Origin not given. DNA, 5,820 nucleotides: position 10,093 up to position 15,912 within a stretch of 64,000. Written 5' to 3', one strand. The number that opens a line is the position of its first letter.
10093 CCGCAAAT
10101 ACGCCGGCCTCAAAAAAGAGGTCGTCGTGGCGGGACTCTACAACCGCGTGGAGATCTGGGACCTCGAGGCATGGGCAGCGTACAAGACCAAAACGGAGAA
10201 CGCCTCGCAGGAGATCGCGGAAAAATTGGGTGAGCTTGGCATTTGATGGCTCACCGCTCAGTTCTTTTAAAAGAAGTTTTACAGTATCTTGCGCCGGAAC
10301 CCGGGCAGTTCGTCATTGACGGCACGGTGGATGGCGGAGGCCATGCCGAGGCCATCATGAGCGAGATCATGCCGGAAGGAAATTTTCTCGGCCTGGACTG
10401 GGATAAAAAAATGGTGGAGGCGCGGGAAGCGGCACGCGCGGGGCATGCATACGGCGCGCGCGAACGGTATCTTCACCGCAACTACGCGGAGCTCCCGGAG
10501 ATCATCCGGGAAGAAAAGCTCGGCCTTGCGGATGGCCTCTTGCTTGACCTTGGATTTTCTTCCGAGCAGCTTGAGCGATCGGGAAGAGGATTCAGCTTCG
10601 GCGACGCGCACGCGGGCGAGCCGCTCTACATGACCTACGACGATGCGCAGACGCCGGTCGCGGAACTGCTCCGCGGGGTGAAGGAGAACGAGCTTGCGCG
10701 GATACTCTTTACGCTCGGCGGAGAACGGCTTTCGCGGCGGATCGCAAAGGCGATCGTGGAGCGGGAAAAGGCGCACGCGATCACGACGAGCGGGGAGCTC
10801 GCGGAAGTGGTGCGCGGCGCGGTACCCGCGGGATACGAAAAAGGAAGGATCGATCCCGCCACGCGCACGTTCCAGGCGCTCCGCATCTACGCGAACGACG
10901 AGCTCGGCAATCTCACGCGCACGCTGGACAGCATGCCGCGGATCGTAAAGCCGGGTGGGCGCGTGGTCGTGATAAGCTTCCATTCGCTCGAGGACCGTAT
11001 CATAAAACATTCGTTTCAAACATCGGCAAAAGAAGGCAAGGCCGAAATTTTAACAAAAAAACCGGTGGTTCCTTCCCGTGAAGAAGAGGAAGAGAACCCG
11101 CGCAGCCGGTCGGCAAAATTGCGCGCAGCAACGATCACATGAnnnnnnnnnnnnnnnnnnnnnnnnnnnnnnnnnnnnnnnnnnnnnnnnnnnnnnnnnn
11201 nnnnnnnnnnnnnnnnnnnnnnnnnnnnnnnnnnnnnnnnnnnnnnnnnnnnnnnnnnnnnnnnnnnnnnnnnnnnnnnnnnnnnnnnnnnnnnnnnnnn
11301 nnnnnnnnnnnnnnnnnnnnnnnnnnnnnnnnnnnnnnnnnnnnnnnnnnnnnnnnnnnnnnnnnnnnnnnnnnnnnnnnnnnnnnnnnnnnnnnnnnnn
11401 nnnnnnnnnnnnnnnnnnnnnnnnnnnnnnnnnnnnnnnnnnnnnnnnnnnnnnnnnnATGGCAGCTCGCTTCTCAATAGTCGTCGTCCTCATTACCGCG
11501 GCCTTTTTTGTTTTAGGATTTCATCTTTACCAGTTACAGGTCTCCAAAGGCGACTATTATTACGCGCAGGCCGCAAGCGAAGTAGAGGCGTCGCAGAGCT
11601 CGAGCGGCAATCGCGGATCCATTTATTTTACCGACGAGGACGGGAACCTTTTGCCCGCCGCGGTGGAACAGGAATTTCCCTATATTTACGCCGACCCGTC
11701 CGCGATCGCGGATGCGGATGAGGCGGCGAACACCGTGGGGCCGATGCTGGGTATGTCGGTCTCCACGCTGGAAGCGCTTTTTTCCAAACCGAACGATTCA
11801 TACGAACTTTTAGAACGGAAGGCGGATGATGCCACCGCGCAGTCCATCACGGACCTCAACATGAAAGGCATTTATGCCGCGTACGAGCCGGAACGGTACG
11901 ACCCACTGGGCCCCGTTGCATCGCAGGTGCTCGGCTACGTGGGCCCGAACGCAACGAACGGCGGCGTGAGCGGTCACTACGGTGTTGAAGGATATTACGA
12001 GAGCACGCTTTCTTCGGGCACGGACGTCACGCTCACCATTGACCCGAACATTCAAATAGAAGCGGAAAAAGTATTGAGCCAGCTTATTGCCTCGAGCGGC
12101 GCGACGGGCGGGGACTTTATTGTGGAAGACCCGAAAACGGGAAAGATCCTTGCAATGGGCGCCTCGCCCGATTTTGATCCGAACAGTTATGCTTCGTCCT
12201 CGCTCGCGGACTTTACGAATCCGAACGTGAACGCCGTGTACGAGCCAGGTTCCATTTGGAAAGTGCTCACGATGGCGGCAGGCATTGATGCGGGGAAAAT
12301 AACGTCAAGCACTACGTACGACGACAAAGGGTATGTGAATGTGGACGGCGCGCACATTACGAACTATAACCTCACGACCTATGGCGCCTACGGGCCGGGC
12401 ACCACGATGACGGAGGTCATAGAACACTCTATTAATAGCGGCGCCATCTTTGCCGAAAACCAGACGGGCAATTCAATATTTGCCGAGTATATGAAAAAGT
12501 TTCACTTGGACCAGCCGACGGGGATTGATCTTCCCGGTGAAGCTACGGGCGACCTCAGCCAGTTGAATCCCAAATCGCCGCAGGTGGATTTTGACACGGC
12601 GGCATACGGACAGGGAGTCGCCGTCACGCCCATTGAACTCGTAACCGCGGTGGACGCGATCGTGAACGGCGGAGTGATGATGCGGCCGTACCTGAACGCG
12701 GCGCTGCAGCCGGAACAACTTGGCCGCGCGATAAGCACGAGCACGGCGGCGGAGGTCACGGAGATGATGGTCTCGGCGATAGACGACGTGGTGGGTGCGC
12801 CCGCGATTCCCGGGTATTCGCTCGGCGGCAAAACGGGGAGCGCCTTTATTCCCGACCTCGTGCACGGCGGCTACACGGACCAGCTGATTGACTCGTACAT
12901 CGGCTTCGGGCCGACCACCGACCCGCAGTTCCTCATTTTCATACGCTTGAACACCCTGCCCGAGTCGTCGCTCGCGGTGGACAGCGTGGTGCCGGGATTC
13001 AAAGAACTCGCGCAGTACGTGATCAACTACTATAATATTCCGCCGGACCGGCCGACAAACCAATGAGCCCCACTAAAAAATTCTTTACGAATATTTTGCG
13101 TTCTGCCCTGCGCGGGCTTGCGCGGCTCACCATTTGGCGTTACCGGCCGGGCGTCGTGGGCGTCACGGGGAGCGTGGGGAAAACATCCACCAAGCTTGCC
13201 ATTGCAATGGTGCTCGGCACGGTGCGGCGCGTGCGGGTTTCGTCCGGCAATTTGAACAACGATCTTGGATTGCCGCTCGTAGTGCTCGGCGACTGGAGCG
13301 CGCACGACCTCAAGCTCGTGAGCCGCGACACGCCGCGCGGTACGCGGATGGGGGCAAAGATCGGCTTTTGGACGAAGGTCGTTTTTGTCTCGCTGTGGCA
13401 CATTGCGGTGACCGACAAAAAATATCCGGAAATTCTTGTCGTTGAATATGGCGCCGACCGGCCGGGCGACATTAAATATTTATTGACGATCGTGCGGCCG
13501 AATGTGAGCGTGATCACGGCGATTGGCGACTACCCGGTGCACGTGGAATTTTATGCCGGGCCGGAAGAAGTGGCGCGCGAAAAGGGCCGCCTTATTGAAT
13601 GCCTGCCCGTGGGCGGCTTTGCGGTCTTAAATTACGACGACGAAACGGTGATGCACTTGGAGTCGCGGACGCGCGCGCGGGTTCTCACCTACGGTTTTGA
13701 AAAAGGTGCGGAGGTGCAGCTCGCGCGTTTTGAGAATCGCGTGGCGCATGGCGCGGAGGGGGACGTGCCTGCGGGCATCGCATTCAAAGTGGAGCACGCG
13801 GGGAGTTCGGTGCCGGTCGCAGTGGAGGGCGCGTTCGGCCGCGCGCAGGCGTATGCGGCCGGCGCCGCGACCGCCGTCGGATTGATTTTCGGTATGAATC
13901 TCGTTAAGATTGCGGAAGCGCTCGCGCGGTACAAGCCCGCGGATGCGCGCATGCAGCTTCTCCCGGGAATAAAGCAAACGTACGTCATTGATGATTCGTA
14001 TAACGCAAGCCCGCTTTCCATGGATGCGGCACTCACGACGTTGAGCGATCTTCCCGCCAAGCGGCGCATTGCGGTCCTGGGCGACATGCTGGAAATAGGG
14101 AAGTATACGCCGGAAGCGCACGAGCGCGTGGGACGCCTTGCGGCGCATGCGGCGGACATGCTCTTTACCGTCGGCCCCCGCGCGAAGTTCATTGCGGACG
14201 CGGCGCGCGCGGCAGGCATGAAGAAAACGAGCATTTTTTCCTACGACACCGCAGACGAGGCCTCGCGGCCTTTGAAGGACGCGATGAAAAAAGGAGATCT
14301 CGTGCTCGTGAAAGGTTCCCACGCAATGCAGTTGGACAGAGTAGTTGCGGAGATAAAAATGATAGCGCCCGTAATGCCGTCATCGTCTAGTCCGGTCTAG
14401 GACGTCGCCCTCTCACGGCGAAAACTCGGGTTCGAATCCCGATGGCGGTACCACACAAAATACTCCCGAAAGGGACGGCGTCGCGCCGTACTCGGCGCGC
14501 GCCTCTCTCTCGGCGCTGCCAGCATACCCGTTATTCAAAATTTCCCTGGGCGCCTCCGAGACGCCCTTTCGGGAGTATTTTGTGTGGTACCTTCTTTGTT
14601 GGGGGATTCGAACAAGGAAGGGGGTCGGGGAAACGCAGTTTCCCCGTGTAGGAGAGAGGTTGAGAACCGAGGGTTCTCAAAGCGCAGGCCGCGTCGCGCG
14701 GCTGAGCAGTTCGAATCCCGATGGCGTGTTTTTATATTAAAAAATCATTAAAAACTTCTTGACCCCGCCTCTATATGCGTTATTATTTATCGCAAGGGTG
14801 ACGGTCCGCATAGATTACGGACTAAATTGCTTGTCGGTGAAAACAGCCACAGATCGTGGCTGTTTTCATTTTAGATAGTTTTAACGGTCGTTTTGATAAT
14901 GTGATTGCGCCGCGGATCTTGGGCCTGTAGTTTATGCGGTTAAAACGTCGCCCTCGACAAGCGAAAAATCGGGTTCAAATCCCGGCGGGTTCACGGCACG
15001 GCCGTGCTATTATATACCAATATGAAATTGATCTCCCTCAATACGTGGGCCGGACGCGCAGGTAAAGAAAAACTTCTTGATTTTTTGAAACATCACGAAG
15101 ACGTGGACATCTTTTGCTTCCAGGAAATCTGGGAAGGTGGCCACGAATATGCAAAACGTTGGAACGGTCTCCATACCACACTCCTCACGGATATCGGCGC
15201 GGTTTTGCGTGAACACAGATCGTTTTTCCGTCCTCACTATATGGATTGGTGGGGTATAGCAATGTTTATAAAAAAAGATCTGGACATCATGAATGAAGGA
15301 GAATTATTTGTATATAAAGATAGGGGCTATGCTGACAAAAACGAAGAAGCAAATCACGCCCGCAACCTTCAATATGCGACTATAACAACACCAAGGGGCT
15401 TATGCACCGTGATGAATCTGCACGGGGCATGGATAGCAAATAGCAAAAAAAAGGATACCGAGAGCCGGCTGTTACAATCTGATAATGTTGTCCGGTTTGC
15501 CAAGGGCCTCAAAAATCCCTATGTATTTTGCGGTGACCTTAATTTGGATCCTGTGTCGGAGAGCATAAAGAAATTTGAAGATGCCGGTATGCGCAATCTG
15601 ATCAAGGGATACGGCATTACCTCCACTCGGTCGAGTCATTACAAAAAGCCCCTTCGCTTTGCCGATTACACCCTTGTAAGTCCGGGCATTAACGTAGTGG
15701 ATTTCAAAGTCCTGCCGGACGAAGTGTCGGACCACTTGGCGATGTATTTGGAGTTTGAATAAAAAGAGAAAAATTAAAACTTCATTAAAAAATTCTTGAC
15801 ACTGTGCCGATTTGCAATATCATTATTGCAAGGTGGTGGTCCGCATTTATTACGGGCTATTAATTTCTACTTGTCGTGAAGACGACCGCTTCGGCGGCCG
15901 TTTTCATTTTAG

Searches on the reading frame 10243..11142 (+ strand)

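Call 42: search_protein_families(library=pfam, proteins=[window:10243-11142:+], max_evalue=0.00001)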
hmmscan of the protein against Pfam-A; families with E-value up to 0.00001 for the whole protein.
window:10243-11142:+ (299 aa): 2 families
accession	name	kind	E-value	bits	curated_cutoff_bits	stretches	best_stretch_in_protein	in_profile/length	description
PF01795.25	Methyltransf_5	-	1.1e-82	278.4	27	1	2-297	2-307/309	MraW methylase family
PF01209.24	Ubie_methyltran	-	8.2e-06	25.8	20.1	0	224-262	132-170/233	ubiE/COQ5 methyltransferase family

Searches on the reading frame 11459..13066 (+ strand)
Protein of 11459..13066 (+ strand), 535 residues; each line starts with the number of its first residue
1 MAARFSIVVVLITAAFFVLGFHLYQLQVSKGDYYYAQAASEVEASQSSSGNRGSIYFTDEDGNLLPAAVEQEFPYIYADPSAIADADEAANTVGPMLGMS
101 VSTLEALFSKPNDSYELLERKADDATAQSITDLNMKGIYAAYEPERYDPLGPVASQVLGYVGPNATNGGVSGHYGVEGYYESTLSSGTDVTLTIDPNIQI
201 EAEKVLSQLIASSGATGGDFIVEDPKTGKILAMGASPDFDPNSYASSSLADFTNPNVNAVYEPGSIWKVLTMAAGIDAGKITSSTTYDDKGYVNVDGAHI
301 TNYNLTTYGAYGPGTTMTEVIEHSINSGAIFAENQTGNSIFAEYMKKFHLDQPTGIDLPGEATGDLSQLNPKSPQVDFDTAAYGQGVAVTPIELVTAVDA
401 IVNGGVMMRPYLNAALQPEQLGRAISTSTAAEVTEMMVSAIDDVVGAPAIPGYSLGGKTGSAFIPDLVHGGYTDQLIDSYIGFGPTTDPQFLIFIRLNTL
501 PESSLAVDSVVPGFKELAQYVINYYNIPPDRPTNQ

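Call 43: search_protein_families(library=pfam, proteins=[window:11459-13066:+], max_evalue=0.00001)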
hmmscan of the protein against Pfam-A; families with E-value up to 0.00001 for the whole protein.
window:11459-13066:+ (535 aa): 2 families
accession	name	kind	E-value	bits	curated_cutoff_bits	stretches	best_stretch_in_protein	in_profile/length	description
PF00905.27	Transpeptidase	-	2e-60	205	22.1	1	220-498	3-279/299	Penicillin binding protein transpeptidase domain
PF03717.20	PBP_dimer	-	1.4e-08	35.8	24.4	1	49-185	3-159/180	Penicillin-binding Protein dimerisation domain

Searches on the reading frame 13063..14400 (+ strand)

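Call 43: search_protein_families(library=pfam, proteins=[window:13063-14400:+], max_evalue=0.00001)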
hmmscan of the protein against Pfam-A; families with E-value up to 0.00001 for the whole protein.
window:13063-14400:+ (445 aa): 2 families
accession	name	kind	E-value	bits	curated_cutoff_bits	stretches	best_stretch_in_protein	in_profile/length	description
PF02875.26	Mur_ligase_C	-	3.9e-23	83.1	28.4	1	296-420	2-127/127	Mur ligase, glutamate ligase domain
PF08245.18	Mur_ligase_M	-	1.2e-21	78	24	1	117-232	52-167/200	Mur ligase middle domain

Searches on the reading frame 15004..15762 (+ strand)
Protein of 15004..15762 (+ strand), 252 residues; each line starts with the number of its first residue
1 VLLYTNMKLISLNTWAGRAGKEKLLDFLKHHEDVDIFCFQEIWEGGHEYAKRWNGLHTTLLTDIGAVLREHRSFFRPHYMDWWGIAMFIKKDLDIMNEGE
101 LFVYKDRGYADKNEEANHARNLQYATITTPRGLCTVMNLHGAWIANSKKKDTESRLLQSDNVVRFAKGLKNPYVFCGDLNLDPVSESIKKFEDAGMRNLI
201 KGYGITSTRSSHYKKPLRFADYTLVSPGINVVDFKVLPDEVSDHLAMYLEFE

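Call 43: search_protein_families(library=pfam, proteins=[window:15004-15762:+], max_evalue=0.00001)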
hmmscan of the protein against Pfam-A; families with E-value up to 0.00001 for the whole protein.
window:15004-15762:+ (252 aa): 1 family
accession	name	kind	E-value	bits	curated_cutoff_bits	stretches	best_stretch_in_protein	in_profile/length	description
PF03372.29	Exo_endo_phos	-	1.7e-17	64.3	24.5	1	11-244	2-225/225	Endonuclease/Exonuclease/phosphatase family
